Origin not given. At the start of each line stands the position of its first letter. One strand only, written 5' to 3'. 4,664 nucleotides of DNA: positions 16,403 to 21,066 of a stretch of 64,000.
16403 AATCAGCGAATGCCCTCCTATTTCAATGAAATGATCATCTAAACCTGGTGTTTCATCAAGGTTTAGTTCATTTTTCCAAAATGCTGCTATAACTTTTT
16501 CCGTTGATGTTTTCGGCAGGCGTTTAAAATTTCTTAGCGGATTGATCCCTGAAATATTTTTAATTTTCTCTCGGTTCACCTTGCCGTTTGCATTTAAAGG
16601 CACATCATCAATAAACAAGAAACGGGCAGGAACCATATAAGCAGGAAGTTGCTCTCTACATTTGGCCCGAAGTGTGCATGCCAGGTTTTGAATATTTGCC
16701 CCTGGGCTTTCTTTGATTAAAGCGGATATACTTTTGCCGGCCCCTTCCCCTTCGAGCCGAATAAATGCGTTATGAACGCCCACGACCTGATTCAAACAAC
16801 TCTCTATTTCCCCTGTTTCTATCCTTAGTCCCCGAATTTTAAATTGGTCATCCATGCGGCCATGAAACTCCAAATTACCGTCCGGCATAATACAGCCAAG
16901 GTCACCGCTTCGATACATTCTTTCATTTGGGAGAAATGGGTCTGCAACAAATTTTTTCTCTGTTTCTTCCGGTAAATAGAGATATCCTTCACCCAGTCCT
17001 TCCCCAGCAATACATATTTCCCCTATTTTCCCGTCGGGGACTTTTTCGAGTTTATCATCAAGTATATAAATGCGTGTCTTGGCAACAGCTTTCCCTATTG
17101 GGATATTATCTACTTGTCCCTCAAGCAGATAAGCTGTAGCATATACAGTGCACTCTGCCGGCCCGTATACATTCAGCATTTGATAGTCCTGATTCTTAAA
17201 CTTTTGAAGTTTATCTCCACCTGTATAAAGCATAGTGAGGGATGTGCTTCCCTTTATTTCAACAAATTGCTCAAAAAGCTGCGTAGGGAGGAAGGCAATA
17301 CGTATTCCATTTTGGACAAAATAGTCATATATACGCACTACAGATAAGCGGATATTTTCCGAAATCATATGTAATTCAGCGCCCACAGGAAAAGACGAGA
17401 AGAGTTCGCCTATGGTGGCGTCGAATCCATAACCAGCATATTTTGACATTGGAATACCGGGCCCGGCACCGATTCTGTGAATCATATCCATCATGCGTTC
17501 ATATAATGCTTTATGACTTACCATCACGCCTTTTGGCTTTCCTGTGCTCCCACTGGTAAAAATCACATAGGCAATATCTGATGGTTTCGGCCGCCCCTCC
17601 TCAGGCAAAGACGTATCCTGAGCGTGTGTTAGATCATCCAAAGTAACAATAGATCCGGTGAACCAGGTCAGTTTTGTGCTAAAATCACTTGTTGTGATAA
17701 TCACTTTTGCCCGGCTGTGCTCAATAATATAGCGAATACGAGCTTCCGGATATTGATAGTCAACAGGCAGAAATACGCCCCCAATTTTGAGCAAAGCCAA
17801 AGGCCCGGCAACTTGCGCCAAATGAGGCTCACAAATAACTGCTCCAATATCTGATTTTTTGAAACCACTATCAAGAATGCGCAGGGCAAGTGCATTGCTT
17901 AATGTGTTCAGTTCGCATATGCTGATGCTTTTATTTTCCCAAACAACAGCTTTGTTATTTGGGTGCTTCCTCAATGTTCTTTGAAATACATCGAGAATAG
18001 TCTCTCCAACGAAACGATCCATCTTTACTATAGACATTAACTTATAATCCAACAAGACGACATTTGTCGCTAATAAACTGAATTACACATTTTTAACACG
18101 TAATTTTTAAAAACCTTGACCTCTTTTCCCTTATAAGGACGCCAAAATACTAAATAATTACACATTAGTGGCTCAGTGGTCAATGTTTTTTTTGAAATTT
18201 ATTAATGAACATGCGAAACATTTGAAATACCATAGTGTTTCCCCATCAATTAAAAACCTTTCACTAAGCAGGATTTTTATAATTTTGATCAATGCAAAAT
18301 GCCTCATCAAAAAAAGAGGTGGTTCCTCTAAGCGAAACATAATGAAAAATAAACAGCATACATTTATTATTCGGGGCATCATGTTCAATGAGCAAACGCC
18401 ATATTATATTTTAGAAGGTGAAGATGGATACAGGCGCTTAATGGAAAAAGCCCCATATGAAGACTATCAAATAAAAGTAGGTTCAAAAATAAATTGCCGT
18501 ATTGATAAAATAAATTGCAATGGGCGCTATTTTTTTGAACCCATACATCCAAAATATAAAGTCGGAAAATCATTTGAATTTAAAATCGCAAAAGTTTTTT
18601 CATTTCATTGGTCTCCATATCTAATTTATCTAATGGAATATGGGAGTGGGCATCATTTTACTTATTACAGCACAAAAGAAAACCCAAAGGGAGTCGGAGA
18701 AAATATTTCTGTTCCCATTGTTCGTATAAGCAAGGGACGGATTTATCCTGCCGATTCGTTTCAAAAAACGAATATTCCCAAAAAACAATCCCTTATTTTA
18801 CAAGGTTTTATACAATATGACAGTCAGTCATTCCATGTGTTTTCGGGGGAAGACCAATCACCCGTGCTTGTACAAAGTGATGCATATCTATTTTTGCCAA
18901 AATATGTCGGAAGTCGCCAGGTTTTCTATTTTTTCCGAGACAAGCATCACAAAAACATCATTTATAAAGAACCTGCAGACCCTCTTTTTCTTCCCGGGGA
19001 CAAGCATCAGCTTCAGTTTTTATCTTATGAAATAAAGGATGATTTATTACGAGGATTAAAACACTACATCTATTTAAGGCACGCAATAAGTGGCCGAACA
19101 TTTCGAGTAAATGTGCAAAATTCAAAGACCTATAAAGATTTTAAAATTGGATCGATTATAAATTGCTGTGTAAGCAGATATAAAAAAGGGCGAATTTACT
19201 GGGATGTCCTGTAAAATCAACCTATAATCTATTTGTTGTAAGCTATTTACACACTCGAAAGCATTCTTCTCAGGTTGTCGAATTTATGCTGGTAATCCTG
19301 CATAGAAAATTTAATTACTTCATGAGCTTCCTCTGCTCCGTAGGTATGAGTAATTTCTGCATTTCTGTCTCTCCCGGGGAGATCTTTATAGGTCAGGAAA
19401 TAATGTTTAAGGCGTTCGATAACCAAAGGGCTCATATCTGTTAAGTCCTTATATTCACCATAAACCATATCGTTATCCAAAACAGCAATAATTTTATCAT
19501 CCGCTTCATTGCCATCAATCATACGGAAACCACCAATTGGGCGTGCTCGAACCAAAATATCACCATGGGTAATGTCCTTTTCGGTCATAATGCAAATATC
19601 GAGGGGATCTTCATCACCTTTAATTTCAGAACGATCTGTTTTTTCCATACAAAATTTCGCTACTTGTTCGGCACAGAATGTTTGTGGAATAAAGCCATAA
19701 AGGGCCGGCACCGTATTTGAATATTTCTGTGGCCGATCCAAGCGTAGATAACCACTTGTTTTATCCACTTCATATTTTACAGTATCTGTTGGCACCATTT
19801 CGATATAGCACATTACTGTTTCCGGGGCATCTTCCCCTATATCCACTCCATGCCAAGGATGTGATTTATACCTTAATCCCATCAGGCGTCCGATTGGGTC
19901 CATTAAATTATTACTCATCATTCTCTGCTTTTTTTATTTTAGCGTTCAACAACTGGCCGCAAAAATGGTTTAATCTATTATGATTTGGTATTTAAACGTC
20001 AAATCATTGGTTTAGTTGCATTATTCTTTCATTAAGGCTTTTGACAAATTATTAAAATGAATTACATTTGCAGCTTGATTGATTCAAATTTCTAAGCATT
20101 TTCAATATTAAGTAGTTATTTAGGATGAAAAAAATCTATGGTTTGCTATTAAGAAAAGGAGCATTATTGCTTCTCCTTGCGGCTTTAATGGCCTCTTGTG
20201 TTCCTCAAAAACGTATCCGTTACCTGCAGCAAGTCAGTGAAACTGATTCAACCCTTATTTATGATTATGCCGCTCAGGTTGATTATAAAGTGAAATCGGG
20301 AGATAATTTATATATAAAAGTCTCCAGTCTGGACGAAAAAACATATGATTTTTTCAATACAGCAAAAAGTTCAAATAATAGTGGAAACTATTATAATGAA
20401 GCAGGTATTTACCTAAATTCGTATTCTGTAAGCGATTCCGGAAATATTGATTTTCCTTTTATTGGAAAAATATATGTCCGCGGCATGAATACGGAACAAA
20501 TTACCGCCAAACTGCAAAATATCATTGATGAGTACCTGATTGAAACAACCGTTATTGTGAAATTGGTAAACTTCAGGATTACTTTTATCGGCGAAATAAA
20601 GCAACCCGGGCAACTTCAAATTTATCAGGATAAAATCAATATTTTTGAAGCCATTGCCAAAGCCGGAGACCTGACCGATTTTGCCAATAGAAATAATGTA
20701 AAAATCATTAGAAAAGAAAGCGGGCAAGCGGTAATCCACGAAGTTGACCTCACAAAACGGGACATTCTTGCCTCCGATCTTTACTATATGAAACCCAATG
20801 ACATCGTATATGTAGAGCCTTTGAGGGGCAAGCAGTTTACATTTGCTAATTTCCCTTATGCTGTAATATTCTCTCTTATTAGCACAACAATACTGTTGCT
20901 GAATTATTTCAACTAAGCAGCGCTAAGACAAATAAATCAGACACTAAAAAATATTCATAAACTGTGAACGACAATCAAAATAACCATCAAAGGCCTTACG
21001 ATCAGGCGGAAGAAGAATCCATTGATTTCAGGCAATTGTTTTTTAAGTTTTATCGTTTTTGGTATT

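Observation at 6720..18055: Self-contained four-gene NRPS operon (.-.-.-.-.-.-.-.-TE, PPTase, membrane hydrolase, formyltransferase-fold protein) between housekeeping genes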

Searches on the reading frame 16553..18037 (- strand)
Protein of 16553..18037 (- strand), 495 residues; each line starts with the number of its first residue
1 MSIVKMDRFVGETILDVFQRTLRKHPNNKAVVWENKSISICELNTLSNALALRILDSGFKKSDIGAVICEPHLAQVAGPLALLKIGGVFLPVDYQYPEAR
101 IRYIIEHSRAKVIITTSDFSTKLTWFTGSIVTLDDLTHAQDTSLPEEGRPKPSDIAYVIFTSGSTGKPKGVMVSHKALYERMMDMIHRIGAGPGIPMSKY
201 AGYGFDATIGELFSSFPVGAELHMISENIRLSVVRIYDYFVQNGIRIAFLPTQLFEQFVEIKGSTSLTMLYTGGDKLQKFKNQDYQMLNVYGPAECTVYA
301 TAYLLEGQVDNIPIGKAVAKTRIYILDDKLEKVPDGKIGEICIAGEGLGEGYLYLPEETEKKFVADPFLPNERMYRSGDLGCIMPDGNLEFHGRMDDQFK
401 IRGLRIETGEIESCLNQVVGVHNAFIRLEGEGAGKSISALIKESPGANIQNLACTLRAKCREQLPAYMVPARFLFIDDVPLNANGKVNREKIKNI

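Call 57: search_solved_structures(query=window:16553-18037:-, max_evalue=1e-30)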
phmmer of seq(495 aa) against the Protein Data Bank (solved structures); distinct sequences matched with E-value up to 1e-30: 72 (the best 60 are shown).
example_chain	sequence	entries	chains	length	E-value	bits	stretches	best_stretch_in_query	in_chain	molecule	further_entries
6mfy_A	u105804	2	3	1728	1e-159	535.6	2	10-492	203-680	Linear gramicidin synthase subunit A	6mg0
6mfz_A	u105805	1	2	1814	1.2e-159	535.4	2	10-492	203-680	Linear gramicidin synthase subunit A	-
9be3_A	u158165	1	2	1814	1.2e-159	535.4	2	10-492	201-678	Linear gramicidin synthase subunit A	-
9be4_A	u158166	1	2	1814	1.2e-159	535.4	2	10-492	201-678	Linear gramicidin synthase subunit A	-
9meh_A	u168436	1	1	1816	1.2e-159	535.4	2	10-492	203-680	Linear gramicidin synthase subunit A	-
8xjz_C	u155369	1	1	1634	2.8e-92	313.2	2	12-491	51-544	Peptide synthetase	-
9bfd_A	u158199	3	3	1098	1e-87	298.1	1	11-491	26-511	Tyrocidine synthase 1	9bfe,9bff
5es6_A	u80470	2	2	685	3.4e-87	296.4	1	10-492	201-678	Linear gramicidin synthase subunit A | Linear gramicidin synthetase subunit A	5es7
5es5_A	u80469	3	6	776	4.9e-87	295.9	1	10-492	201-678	Linear gramicidin synthetase subunit A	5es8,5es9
6mfx_A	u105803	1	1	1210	7.6e-87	295.3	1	10-492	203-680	Linear gramicidin synthase subunit A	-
6mfw_A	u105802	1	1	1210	1.5e-86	294.3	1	10-492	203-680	Linear gramicidin synthase subunit A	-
6ulz_A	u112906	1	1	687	6.1e-86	292.3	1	10-492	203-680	Linear gramicidin synthase subunit A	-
8hlk_A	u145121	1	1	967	4.8e-83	282.7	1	12-492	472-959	Microcystin synthetase B (Fragment)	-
1amu_A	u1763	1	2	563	2.1e-82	280.6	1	12-492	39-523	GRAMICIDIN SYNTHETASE 1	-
9bfd_B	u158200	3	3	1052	3.8e-79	269.9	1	12-491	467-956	Tyrocidine synthase 2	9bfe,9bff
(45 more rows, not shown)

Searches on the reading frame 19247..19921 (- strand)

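Call 4: search_protein_families(library=pfam, proteins=[window:19247-19921:-], max_evalue=0.001)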
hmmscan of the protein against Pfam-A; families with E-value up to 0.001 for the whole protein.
window:19247-19921:- (224 aa): 1 family
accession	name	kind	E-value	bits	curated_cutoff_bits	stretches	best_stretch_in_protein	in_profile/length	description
PF00719.24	Pyrophosphatase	-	3.9e-45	153.8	23.5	1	39-211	2-153/153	Inorganic pyrophosphatase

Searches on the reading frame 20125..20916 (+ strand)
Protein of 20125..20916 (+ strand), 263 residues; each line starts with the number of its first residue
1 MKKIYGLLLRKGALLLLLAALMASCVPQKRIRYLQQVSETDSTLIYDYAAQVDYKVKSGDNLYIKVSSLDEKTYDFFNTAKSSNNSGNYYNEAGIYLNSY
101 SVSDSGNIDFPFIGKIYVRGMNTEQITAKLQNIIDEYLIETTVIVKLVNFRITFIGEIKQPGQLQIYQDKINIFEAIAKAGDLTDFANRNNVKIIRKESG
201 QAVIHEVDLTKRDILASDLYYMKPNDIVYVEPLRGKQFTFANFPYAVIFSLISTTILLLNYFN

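Call 4: search_protein_families(library=pfam, proteins=[window:20125-20916:+], max_evalue=0.001)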
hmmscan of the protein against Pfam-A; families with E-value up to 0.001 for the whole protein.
window:20125-20916:+ (263 aa): 3 families
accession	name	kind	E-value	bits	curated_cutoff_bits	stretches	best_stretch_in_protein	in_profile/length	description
PF02563.21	Poly_export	-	5.8e-14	52.5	28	1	50-147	3-76/77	Polysaccharide biosynthesis/export protein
PF22461.2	SLBB_2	-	1.5e-07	31.8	27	1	155-230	6-79/79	SLBB domain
PF10531.15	SLBB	-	8e-05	22.8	27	1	156-203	6-51/55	SLBB domain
